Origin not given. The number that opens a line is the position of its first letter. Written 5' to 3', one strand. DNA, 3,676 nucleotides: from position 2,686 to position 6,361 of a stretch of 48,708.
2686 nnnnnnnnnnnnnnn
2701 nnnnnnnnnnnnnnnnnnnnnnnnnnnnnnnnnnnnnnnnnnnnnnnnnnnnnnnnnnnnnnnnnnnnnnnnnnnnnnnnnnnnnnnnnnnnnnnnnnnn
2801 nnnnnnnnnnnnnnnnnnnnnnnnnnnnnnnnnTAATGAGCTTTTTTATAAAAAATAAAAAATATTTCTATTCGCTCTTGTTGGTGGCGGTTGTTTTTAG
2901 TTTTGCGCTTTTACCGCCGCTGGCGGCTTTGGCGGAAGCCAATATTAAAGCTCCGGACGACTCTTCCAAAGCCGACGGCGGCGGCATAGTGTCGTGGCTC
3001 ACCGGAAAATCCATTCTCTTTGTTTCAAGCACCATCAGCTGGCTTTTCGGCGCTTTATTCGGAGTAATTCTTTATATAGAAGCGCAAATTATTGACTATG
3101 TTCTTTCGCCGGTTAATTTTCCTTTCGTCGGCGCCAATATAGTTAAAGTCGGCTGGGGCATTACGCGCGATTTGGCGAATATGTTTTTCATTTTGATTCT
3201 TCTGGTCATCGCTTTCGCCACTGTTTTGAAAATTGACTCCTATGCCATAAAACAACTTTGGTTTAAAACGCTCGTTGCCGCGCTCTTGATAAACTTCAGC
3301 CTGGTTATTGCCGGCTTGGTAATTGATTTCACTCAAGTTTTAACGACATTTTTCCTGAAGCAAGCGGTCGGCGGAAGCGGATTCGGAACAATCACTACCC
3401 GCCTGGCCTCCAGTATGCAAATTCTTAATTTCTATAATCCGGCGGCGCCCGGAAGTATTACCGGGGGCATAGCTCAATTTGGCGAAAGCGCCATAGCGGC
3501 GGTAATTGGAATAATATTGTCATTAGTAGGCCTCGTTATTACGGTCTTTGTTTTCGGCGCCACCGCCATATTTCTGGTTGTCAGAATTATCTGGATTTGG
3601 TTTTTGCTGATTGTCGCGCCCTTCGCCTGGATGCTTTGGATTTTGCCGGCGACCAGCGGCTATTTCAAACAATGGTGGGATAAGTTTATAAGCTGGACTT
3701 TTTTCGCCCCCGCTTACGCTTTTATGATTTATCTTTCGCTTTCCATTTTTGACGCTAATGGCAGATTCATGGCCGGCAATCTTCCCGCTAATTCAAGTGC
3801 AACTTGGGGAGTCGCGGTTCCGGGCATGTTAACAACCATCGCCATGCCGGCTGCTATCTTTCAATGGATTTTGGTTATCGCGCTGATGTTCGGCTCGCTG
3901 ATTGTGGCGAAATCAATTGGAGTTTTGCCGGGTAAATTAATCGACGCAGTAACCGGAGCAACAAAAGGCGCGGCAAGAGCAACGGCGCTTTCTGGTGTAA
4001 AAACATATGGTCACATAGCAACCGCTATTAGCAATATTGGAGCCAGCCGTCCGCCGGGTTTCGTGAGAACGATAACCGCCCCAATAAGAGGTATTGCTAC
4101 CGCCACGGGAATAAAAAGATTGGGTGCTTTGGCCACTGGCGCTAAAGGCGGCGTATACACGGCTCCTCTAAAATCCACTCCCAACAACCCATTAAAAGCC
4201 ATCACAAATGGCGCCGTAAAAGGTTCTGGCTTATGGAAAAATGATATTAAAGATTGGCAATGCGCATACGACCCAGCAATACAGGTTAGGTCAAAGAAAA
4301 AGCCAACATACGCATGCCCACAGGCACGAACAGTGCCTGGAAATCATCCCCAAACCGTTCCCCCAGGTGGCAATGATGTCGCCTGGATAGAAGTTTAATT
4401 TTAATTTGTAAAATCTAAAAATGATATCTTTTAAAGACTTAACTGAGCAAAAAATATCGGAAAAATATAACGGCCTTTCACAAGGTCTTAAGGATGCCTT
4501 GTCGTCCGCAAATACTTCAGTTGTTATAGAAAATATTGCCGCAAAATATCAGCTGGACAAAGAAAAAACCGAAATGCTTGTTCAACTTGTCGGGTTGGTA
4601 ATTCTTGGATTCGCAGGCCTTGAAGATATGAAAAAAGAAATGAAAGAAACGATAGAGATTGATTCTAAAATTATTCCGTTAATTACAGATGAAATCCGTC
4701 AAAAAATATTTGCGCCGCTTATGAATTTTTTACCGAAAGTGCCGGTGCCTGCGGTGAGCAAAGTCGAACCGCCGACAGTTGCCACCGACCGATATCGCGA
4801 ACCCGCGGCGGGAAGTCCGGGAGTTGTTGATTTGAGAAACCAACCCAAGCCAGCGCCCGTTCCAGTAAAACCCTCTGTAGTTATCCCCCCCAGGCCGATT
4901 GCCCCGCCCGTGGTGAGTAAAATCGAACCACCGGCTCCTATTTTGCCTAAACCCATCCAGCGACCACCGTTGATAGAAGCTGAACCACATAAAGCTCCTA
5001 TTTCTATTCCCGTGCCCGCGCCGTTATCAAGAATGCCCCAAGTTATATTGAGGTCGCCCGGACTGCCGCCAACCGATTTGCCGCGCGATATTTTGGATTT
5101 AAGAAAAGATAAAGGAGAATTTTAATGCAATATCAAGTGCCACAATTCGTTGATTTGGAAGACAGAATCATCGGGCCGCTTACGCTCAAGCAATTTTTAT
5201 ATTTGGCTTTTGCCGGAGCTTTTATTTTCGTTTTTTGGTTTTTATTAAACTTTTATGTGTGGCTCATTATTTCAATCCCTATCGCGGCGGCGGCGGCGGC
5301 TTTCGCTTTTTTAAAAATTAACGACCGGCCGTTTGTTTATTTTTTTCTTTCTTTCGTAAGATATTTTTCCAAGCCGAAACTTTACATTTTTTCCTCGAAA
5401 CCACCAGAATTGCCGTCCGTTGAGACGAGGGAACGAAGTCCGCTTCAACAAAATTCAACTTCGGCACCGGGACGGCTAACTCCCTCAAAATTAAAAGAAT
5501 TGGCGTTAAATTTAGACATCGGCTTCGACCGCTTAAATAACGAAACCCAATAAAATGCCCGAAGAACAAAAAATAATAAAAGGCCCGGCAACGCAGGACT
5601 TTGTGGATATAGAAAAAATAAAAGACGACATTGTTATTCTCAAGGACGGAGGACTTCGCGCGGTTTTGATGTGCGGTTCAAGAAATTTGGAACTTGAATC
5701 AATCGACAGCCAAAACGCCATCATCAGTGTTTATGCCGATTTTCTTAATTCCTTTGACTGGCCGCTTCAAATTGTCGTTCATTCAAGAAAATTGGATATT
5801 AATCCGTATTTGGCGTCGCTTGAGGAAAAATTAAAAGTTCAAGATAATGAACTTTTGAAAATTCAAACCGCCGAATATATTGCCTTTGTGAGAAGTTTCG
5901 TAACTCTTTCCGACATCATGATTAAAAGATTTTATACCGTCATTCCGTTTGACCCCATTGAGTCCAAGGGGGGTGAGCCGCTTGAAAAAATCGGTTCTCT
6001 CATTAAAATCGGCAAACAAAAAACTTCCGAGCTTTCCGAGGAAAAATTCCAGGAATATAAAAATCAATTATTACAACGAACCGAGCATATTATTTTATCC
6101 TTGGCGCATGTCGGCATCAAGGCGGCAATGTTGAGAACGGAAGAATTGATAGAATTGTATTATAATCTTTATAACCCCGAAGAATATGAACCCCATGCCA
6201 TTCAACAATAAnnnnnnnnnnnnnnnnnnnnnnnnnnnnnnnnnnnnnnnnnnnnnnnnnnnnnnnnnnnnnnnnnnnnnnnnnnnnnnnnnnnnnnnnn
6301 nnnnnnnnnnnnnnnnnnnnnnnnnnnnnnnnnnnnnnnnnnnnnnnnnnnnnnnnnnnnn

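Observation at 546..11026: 12-gene T4SS-like array with no conjugation or mobile-element hallmarks, next to the origin-proximal housekeeping cluster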

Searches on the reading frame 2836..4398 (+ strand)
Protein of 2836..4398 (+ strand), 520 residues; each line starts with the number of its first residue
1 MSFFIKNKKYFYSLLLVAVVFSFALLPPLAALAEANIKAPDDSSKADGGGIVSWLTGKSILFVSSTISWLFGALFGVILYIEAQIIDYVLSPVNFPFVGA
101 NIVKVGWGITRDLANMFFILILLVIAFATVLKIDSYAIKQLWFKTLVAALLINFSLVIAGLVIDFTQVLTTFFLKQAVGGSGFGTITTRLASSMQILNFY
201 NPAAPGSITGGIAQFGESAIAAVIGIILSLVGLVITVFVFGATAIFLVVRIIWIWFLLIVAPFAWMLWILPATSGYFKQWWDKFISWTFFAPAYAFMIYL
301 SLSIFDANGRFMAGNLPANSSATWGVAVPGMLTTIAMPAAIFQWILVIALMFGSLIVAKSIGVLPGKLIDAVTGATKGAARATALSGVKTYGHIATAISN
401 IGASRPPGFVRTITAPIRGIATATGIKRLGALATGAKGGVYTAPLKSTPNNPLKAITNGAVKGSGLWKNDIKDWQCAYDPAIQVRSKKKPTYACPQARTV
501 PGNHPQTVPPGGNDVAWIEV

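Call 3: search_protein_families(library=pfam, proteins=[window:2836-4398:+], max_evalue=0.1)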
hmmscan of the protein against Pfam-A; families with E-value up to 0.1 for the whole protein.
window:2836-4398:+ (520 aa): 1 family
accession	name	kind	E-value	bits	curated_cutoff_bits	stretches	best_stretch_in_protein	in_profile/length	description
PF04075.20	F420H2_quin_red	-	0.028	15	22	1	368-415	26-73/130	F420H(2)-dependent quinone reductase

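Call 6: search_protein_families(library=ncbifam, proteins=[window:2836-4398:+], max_evalue=0.1)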
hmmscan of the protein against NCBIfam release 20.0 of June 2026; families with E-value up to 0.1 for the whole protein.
window:2836-4398:+ (520 aa): 0 families

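Call 23: search_protein_families(library=pfam, alignment_id=A2, max_evalue=0.01)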
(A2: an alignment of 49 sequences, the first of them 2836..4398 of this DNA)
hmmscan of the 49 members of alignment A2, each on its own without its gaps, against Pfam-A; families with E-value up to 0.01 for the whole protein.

A. member 1, window:2836-4398:+ (520 aa): 0 families

B. families by the number of members that match (of 49 scanned): 10 families
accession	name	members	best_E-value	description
PF04610.19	TrbL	15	1.3e-07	TrbL/VirB6 plasmid conjugal transfer protein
PF03448.22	MgtE_N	1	4.1e-08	MgtE intracellular N domain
PF19597.4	TrbL_4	1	5.1e-05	Conjugal transfer protein TrbL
PF01595.25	CNNM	1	0.00049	Cyclin M transmembrane N-terminal domain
PF25443.1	ANG-1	1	0.0016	ANG-1-like domain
PF07544.18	Med9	1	0.0029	RNA polymerase II transcription mediator complex subunit 9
PF07172.16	GRP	1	0.0032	Glycine rich protein family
PF21095.3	CarD_C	1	0.005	CarD, C-terminal domain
PF10748.14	HofP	1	0.0056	DNA utilization proteins HofP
PF07926.17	TPR_MLP1_2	1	0.0078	TPR/MLP1/MLP2-like protein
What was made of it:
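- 2836..4398 (+): g03: polytopic (about 7-8 TM) VirB6/TrbL-like channel protein. It is shorter (520 aa) than the 650-1085-aa orthologues. The window protein has no Pfam hit (call 3), but 15 of 49 orthologues hit TrbL PF04610 (best 1.3e-7) and one hits TrbL_4 (call 23).
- Checked: The window VirB6-like protein has no Pfam hit itself, but 15 of 49 orthologues hit TrbL (call 23).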

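Call 63: search_solved_structures(query=A2, max_evalue=1)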
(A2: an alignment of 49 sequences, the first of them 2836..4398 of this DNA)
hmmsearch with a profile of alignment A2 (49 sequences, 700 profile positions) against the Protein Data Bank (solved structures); distinct sequences matched with E-value up to 1: 43.
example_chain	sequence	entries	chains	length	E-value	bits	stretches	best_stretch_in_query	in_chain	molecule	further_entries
9uvy_A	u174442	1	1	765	0.00041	22.7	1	387-665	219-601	Vasopressin V2 receptor,ARK1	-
3m3w_A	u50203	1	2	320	0.031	16.5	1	411-545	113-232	Protein kinase C and casein kinase II substrate protein 3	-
8p0a_A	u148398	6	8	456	0.033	16.4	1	461-626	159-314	Structural maintenance of chromosomes protein 1A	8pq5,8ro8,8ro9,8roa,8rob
8ro6_A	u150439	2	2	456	0.033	16.4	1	461-626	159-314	Structural maintenance of chromosomes protein 1A (SMC1A)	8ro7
9o04_A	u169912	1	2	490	0.041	16.1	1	445-663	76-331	Coiled-coil domain-containing protein 6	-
6qpq_A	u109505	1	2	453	0.045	15.9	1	489-630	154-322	Structural maintenance of chromosomes protein,Structural maintenance of chromosomes protei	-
9o0l_A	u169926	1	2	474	0.048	15.9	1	445-663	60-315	Coiled-coil domain-containing protein 6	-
9v1i_lZ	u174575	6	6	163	0.057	15.6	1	439-531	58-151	60S ribosomal protein L24, putative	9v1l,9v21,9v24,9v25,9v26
3qe6_A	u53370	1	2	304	0.076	15.2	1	411-542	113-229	Protein kinase C and casein kinase II substrate protein 3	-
3syv_A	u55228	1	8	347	0.083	15.1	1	421-546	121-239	Protein kinase C and casein kinase II substrate protein 3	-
8ohd_C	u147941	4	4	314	0.085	15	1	398-583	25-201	DDRGK domain-containing protein 1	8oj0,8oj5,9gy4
3aco_A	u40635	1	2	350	0.12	14.6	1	443-683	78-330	Protein kinase C and casein kinase substrate in neurons protein 2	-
7zkx_A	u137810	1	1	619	0.12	14.5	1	483-604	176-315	SRSF protein kinase 2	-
9e5c_4u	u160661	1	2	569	0.13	14.5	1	444-598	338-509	TbRSP63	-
13bv_D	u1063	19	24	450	0.14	14.4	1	480-574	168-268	Beclin-1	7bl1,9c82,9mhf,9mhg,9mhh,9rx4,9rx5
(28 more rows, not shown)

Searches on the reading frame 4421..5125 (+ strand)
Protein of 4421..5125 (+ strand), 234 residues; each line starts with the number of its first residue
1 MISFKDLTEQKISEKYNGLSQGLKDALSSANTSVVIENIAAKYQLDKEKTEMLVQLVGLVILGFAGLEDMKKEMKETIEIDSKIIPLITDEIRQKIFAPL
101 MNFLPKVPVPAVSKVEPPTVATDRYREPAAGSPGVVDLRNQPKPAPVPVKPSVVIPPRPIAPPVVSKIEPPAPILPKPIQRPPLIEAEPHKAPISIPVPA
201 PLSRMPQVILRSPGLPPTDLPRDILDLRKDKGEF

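Call 3: search_protein_families(library=pfam, proteins=[window:4421-5125:+], max_evalue=0.1)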
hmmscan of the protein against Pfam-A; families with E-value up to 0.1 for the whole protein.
window:4421-5125:+ (234 aa): 1 family
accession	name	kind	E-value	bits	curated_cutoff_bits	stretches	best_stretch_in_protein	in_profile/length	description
PF04118.20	Dopey_N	-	0.091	12.4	26.4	0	4-78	82-157/306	Dopey, N-terminal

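Call 6: search_protein_families(library=ncbifam, proteins=[window:4421-5125:+], max_evalue=0.1)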
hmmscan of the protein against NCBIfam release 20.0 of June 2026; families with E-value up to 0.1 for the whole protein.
window:4421-5125:+ (234 aa): 1 family
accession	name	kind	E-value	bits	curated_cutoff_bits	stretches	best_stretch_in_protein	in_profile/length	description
NF047342.1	symport_RbsU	equivalog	0.026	14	375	1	16-65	241-288/295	ribose/proton symporter RbsU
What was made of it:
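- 4421..5125 (+): g04: 234-aa protein with an N-terminal helical domain of about 100 aa followed by a Pro-rich region (15% Pro) and a DRYREP motif at residues 123-128. No family hit (calls 3, 6).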

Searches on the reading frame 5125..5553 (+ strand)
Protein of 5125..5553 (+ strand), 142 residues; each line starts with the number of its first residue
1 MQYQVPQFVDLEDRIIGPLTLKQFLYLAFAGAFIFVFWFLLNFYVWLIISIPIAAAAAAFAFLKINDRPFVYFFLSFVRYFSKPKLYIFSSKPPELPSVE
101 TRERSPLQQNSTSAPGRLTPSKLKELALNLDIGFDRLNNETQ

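Call 3: search_protein_families(library=pfam, proteins=[window:5125-5553:+], max_evalue=0.1)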
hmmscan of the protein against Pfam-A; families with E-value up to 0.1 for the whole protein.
window:5125-5553:+ (142 aa): 2 families
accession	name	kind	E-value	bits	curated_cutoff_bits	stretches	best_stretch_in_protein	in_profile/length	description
PF12666.12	PrgI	-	1.2e-08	35.8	27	1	9-87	6-89/91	PrgI family protein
PF12648.12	TcpE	-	0.0063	17.4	29.9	1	18-86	23-93/100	TcpE family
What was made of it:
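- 5125..5553 (+): g05: PrgI/VirB3-type small membrane protein. PF12666 at 35.8 bits, above the gathering score of 27 (call 3).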

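Call 6: search_protein_families(library=ncbifam, proteins=[window:5125-5553:+], max_evalue=0.1)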
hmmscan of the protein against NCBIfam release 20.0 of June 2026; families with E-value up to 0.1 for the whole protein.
window:5125-5553:+ (142 aa): 0 families

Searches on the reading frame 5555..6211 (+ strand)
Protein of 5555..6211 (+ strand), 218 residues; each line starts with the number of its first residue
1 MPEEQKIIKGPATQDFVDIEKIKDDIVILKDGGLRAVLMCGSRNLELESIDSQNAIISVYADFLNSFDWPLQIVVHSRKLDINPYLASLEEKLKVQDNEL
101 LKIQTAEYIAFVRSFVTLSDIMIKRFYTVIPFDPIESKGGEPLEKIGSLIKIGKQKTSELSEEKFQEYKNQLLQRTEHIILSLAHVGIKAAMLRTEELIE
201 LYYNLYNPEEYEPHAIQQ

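Call 3: search_protein_families(library=pfam, proteins=[window:5555-6211:+], max_evalue=0.1)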
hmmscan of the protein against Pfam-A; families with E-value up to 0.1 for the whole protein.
window:5555-6211:+ (218 aa): 0 families

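Call 6: search_protein_families(library=ncbifam, proteins=[window:5555-6211:+], max_evalue=0.1)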
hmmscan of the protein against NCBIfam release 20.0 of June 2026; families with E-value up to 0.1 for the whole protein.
window:5555-6211:+ (218 aa): 3 families
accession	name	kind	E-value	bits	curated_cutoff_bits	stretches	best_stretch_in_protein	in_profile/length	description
NF045975.1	VirB4_plasma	equivalog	4.4e-07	28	590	1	12-102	103-197/894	Mbov_0397 family ICE element conjugal transfer ATPase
NF041427.1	TrsD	subfamily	0.00025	20.9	200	1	14-206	16-199/201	TrsD/TraD family conjugative transfer protein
NF045971.1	conju_CD1110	equivalog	0.0015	16.9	325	0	15-88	3-79/752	VirB4-like conjugal transfer ATPase, CD1110 family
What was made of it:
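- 5555..6211 (+): g06: TrsD-like protein, the VirB4 N-terminal domain encoded as a separate polypeptide. Weak NCBIfam hits to TrsD/TraD NF041427 (2.5e-4) and to the N-terminal regions of VirB4 models (call 6).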
